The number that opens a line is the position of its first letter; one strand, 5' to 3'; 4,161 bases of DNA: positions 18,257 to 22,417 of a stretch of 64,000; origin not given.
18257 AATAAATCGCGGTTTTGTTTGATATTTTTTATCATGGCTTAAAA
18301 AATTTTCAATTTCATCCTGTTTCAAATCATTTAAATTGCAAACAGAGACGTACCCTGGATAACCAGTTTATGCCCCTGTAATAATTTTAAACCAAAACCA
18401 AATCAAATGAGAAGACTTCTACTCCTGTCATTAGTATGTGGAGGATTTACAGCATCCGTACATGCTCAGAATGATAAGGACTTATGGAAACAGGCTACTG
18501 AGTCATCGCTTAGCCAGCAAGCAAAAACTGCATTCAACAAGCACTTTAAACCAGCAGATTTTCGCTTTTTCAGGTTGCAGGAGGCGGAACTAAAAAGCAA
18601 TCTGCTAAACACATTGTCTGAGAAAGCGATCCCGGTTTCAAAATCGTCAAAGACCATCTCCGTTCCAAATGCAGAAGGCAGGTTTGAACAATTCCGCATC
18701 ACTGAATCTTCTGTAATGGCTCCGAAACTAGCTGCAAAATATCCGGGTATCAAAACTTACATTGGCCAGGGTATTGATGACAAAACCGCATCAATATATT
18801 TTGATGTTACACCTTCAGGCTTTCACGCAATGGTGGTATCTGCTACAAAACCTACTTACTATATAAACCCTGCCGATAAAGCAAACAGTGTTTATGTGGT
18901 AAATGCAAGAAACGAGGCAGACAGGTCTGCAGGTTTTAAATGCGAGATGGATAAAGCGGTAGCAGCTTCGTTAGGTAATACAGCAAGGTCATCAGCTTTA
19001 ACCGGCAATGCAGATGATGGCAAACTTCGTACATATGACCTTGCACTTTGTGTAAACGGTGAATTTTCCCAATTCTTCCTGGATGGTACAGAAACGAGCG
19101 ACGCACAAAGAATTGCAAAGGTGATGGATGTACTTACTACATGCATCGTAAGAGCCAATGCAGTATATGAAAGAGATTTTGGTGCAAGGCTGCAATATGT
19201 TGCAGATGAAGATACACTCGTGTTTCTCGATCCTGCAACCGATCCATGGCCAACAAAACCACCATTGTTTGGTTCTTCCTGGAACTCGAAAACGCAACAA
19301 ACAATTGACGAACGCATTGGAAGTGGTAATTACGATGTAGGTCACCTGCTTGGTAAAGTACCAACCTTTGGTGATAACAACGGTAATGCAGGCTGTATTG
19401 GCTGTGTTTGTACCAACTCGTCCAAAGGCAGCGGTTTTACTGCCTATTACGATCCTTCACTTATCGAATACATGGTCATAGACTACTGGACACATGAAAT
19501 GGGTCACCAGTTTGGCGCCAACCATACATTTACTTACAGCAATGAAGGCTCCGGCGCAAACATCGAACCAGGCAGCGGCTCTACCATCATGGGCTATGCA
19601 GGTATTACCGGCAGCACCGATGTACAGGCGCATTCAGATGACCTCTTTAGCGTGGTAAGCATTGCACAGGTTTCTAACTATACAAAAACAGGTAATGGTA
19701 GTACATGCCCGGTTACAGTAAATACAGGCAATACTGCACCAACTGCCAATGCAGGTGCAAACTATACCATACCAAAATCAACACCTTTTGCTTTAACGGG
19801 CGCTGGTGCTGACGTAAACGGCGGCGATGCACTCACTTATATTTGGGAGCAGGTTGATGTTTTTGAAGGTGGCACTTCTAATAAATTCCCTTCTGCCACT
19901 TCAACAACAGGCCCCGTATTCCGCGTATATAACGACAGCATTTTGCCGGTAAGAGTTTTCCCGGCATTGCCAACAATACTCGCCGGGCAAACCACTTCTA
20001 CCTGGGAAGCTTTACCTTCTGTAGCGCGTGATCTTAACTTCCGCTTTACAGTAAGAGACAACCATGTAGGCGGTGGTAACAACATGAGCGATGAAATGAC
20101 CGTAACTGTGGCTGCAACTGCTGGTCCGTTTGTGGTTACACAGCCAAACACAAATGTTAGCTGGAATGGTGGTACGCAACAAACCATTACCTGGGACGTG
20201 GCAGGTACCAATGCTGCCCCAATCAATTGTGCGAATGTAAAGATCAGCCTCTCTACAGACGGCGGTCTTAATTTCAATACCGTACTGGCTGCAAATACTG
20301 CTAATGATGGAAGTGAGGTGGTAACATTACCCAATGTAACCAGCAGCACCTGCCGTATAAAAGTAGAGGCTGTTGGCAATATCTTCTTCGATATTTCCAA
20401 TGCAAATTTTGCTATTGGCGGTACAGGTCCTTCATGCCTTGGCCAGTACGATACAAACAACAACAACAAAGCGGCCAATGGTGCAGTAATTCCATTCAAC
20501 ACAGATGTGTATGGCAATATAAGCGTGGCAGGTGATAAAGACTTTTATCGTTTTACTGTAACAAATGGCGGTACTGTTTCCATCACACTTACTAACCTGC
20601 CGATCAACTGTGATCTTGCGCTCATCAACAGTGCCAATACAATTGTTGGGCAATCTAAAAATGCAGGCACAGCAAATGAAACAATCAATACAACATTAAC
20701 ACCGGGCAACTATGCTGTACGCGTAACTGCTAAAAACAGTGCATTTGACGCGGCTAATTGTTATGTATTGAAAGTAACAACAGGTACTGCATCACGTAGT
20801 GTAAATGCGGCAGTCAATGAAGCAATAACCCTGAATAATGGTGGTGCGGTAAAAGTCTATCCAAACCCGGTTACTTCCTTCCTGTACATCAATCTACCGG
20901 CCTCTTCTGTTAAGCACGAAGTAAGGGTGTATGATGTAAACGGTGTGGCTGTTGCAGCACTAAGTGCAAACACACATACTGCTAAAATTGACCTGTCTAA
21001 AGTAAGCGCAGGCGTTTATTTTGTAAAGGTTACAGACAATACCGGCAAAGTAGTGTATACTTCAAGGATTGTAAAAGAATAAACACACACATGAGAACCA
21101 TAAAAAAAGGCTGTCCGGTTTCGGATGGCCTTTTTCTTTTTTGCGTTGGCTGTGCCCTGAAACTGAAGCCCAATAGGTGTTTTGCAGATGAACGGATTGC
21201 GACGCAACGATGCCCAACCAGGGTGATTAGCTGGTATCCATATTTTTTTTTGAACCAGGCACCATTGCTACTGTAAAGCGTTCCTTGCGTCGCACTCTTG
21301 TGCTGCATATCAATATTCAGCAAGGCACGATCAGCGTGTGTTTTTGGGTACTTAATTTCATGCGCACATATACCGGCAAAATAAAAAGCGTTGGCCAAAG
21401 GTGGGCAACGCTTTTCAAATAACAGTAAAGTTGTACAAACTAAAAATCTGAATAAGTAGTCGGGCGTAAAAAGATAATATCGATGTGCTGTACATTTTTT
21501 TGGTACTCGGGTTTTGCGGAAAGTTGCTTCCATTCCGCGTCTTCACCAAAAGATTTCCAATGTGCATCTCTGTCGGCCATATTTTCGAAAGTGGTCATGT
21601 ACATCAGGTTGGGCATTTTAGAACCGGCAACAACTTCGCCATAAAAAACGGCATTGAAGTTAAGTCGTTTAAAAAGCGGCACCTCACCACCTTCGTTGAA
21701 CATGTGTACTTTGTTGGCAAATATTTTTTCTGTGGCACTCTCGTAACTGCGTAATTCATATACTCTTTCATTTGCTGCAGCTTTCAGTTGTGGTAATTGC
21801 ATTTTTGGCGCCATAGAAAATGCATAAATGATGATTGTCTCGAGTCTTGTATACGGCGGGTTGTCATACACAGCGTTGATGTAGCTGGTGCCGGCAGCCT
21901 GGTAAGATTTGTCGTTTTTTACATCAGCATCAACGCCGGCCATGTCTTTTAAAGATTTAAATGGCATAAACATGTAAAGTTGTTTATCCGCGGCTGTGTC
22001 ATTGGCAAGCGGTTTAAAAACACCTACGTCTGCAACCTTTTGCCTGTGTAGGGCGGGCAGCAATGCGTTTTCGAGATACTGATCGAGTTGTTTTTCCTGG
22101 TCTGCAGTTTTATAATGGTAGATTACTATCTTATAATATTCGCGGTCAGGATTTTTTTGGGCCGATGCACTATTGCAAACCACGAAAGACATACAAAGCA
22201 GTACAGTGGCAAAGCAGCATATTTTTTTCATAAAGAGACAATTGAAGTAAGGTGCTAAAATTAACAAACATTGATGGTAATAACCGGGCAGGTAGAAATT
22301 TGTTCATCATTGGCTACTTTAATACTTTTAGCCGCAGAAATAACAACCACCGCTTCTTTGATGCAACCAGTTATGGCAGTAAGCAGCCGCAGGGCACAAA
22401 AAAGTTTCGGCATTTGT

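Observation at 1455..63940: Very dense family of 60-100 bp interspersed intergenic repeats with an asymmetric 19-nt core (at least 27 copies in 64 kb)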

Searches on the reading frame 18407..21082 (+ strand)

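Call 75: search_protein_families(library=pfam, proteins=[window:18407-21082:+], max_evalue=0.00001)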
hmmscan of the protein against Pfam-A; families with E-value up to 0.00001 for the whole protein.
window:18407-21082:+ (891 aa): 7 families
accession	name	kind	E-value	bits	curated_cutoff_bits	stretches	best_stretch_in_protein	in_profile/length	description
PF13583.11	Reprolysin_4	-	2.9e-32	112.4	22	1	208-425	3-202/203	Metallo-peptidase family M12B Reprolysin-like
PF13582.12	Reprolysin_3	-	1.5e-20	74.3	22.4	1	245-374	6-123/123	Metallo-peptidase family M12B Reprolysin-like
PF13574.12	Reprolysin_2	-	3.1e-20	73.3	27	1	238-424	3-191/195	Metallo-peptidase family M12B Reprolysin-like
PF18962.6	Por_Secre_tail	-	2.1e-16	60.4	27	1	817-885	1-71/75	Secretion system C-terminal sorting domain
PF13688.12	Reprolysin_5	-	1.9e-14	54.8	27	1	207-405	2-194/196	Metallo-peptidase family M12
PF04151.21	PPC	-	5.6e-10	40.4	25.9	1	710-775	1-70/70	Bacterial pre-peptidase C-terminal domain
PF22352.2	K319L-like_PKD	-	2.7e-06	27.7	27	0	449-494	1-44/84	K319L-like, PKD domain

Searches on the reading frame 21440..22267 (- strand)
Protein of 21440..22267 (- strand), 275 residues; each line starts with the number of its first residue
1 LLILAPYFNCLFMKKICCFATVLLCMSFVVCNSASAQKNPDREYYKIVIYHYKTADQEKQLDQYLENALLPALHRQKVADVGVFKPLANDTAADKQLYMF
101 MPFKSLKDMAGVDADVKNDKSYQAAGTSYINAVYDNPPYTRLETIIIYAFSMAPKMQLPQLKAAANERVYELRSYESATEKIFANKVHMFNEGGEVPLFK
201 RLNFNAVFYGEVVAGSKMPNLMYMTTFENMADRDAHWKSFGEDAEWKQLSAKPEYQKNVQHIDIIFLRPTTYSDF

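Call 76: search_protein_families(library=pfam, proteins=[window:21440-22267:-], max_evalue=0.00001)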
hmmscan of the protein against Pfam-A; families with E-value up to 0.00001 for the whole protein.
window:21440-22267:- (275 aa): 1 family
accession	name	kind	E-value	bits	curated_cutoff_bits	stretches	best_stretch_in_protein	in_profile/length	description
PF07978.19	NIPSNAP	-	7.7e-14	52.2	22.3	1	170-273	1-101/102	NIPSNAP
